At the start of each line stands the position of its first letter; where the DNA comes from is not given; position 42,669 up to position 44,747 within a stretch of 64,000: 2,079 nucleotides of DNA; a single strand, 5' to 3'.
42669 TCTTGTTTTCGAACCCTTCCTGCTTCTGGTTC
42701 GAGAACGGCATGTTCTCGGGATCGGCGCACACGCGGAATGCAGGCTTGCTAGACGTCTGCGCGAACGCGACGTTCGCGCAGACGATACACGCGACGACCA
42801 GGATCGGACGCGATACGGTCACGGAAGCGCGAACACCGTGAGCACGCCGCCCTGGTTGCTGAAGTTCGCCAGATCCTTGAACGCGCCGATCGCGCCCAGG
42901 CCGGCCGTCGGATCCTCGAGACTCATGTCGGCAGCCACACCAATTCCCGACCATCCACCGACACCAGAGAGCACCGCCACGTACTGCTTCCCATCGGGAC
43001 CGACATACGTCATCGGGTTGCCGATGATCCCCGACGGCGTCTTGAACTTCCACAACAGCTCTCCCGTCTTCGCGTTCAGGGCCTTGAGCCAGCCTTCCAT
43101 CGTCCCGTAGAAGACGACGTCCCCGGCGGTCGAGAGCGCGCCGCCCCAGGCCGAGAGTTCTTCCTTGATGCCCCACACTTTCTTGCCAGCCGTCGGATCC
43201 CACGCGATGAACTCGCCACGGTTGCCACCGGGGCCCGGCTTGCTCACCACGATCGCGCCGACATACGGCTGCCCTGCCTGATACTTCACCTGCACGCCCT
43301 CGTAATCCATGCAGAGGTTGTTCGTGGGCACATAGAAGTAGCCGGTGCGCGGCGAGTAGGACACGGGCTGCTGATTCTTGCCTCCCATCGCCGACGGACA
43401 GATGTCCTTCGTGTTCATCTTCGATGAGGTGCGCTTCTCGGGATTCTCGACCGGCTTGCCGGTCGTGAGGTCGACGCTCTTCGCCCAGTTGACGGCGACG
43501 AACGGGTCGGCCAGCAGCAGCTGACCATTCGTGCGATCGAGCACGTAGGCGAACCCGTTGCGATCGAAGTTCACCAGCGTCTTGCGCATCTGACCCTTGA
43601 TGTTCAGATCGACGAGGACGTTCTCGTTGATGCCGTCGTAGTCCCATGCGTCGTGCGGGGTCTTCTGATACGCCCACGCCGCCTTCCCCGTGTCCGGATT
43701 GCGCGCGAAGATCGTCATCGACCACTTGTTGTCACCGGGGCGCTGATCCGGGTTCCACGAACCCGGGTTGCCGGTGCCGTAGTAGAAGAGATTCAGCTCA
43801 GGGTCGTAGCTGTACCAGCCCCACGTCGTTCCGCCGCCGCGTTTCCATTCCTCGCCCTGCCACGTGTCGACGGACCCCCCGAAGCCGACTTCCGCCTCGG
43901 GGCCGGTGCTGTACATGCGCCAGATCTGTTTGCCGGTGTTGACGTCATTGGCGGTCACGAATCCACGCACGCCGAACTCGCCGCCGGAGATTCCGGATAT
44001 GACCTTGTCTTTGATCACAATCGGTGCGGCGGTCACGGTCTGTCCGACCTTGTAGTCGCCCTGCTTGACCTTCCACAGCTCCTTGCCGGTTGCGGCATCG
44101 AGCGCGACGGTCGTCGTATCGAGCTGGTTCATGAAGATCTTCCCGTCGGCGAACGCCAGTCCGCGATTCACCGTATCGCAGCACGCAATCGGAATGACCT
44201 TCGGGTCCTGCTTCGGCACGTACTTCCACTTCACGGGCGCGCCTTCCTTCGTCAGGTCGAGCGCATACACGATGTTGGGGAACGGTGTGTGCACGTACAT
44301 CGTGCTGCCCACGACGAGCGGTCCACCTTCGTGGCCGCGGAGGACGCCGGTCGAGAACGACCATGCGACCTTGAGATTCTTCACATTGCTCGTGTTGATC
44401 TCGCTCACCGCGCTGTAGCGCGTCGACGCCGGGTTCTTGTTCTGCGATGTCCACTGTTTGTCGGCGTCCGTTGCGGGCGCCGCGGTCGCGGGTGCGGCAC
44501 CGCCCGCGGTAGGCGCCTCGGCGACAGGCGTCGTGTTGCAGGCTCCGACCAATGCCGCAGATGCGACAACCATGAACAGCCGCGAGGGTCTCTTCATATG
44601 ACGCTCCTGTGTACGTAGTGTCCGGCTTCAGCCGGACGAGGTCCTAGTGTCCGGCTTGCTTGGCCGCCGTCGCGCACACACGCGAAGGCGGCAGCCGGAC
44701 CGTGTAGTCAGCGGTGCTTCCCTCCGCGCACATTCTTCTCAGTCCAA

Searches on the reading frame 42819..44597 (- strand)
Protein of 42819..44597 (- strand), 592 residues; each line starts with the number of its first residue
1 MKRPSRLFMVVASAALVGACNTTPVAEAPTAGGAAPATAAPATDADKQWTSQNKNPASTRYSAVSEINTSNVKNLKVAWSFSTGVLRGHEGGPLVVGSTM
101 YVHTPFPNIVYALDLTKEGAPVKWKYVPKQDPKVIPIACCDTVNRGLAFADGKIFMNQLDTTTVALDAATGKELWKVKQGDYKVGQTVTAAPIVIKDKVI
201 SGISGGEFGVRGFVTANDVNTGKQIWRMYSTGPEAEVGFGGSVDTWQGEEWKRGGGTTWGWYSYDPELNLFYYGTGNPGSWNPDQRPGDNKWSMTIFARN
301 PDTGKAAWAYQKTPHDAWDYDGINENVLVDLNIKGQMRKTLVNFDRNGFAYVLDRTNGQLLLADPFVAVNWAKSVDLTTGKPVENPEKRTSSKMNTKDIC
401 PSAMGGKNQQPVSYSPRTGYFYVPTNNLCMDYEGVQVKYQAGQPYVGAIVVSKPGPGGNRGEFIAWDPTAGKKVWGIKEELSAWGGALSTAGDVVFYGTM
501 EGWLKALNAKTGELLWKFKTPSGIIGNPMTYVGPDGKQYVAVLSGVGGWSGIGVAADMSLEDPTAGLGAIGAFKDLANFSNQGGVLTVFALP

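Call 58: search_protein_families(library=pfam, proteins=[window:42819-44597:-], max_evalue=0.001)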
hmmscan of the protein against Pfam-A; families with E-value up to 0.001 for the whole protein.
window:42819-44597:- (592 aa): 3 families
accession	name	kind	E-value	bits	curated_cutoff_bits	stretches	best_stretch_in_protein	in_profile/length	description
PF01011.28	PQQ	-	9.7e-66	223.1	26.7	2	49-361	1-335/595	Glucose/ethanol/alcohol dehydrogenase, beta-propeller domain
PF13360.13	PQQ_2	-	8.6e-17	62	27.6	2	88-228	24-144/233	Outer membrane protein assembly factor BamB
PF13570.13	Beta-prop_ACSF4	-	4.4e-09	36.6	133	1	463-529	31-182/329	Beta-alanine-activating enzyme, beta-propeller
